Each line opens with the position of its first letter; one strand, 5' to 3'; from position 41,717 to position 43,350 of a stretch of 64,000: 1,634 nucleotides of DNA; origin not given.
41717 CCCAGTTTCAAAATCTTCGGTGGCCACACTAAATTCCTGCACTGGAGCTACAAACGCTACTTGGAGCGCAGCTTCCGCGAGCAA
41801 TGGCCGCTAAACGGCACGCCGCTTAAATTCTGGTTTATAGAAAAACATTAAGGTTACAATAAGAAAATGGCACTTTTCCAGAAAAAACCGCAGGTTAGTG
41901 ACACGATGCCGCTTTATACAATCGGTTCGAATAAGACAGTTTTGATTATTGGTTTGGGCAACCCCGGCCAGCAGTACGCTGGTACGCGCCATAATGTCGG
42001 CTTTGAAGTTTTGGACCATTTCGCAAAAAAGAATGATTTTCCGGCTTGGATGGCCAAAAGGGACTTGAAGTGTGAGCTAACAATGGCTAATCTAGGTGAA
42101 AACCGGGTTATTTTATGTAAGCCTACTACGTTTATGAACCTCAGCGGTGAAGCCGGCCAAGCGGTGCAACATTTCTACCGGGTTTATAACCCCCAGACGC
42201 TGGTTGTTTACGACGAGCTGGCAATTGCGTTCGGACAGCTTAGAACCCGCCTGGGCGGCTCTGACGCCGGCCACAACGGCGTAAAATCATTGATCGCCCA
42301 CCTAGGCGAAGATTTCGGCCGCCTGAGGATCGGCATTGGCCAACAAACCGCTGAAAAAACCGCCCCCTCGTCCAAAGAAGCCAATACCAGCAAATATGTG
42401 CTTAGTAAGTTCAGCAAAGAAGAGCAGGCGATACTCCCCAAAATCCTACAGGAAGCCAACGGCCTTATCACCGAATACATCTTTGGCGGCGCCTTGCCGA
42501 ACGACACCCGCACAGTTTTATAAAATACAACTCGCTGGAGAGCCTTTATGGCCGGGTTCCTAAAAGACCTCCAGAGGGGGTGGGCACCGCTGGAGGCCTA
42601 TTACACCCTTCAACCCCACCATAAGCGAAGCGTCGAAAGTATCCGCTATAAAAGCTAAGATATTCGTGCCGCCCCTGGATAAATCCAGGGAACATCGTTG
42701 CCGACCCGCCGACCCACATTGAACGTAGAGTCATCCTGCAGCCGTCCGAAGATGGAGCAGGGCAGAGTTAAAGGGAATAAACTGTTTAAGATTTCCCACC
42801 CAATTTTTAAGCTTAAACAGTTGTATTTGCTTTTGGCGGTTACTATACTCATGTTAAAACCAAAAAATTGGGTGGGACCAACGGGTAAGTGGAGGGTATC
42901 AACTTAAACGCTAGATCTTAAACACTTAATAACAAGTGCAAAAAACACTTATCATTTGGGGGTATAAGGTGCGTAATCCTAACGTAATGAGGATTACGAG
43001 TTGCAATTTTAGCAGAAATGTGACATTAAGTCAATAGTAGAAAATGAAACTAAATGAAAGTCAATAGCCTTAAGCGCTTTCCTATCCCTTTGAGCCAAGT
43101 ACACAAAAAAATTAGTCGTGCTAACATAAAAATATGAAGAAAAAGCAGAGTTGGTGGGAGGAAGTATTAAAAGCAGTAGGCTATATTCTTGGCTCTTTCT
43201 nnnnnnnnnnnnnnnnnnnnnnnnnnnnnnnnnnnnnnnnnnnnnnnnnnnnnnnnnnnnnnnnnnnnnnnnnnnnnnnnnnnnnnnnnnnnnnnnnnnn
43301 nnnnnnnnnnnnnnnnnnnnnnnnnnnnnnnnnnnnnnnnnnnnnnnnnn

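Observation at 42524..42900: ORF-free 375-nt highly structured segment between pth and the mobile element: candidate ncRNA or integration hotspot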

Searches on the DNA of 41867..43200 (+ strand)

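Call 4: search_rna_families(source=window, start=42300, end=43200, threshold=evalue, max_evalue=10, show_alignments=3)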
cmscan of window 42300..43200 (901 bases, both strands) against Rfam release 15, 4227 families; matches with E-value up to 10: 5.
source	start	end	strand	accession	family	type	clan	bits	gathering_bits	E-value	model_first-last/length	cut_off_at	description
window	42419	42566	-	RF01782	ASpks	Gene; antisense;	-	23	52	0.09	1-75/75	no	ASpks TB sRNA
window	42793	42876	-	RF04127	MIR8007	Gene; miRNA;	-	20.2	195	0.28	1-226/226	no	MIR8007 microRNA precursor family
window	42546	42599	-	RF01768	flavi_FSE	Cis-reg; frameshift_element;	-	15.1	43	1.1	1-62/62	no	ribosomal frameshift site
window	42664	42804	-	RF02184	ST7-OT3_2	Gene; lncRNA;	-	14.2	100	8.9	1-138/138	no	ST7 overlapping transcript 3 conserved region 2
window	42927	42998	+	RF00023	tmRNA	Gene;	CL00001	8.7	47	0.37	82-140/374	no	transfer-messenger RNA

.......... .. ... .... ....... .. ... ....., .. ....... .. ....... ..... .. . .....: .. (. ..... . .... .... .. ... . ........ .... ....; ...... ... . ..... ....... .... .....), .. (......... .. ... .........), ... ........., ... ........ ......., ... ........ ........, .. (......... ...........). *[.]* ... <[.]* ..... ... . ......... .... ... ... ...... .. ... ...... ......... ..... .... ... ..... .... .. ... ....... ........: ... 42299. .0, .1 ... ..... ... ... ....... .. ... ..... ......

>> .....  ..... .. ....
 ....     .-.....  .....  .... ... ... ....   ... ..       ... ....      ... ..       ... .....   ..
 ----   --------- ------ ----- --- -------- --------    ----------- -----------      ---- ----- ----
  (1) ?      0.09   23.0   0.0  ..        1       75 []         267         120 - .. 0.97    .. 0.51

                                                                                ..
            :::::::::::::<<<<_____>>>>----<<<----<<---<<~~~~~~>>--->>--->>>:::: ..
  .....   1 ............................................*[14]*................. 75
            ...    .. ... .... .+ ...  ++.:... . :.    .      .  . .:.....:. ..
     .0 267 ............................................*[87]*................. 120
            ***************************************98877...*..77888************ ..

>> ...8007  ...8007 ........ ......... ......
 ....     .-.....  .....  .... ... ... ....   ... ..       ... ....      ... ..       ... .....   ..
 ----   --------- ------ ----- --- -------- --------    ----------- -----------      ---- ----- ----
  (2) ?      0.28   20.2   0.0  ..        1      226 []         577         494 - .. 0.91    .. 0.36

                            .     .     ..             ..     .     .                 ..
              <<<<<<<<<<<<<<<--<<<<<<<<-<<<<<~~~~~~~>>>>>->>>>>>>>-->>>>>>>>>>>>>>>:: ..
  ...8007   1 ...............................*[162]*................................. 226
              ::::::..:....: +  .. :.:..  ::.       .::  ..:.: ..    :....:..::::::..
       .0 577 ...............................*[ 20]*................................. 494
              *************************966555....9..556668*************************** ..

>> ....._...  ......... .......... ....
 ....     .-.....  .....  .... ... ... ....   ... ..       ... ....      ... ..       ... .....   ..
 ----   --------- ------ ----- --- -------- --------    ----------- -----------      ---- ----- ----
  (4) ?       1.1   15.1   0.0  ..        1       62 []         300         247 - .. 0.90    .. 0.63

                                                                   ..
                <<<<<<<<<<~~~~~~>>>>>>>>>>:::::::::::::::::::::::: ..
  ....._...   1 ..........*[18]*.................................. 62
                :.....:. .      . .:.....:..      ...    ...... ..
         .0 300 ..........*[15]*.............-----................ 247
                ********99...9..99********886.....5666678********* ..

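Call 15: search_rna_families(sources=[L001, L004, L009, L016, L026, L027, L033, L042, L043, L046, L057], threshold=gathering)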
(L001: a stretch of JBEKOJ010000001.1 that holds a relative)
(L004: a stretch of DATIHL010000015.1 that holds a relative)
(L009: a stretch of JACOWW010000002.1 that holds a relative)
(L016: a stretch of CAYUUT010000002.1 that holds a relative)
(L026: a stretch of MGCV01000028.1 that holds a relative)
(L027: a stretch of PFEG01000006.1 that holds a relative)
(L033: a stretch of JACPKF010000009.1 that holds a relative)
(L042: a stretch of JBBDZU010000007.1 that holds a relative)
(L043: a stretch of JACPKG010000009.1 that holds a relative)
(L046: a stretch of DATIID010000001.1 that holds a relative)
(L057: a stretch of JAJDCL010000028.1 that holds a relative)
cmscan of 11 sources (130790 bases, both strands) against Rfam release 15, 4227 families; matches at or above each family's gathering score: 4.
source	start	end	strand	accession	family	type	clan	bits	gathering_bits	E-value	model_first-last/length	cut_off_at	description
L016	2237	2309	-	RF00005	tRNA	Gene; tRNA;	CL00001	63.4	29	4.2e-11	1-71/71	no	tRNA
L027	1177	1249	+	RF00005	tRNA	Gene; tRNA;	CL00001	63.4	29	4.2e-11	1-71/71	no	tRNA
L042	437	510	+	RF00005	tRNA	Gene; tRNA;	CL00001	62.6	29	6.8e-11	1-71/71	no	tRNA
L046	1344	1417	-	RF00005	tRNA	Gene; tRNA;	CL00001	62.6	29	6.8e-11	1-71/71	no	tRNA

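Call 28: search_rna_families(source=L016, start=6600, end=7150, threshold=evalue, max_evalue=10)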
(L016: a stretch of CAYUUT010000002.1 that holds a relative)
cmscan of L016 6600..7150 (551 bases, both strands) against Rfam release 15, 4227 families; matches with E-value up to 10: 5.
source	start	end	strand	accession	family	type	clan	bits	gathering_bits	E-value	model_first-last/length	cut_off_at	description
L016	6846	6933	-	RF03491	mir-3146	Gene; miRNA;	-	24.6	96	0.025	1-79/79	no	mir-3146 microRNA precursor family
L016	6848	6931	+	RF03940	MIR9563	Gene; miRNA;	-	17.8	90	1.4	1-127/127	no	MIR9563 microRNA precursor family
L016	6849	6930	-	RF04147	MIR6224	Gene; miRNA;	-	13.1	171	6.6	1-176/176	no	MIR6224 microRNA precursor family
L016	6900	6931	+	RF01100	PK-BYV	Cis-reg;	-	12.8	50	7.8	1-40/40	no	3'-terminal pseudoknot in BYV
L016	6836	6921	-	RF00521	SAM_alpha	Cis-reg; riboswitch;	-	11.3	36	8.3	1-79/79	no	Alpha-proteobacteria SAM riboswitch aptamer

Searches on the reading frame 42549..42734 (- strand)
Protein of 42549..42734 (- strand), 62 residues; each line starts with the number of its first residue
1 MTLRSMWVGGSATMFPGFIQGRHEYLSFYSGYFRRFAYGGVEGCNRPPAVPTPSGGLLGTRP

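Call 10: search_protein_families(library=pfam, proteins=[window:42549-42734:-], max_evalue=0.01)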
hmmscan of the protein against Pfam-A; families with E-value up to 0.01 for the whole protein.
window:42549-42734:- (62 aa): 0 families
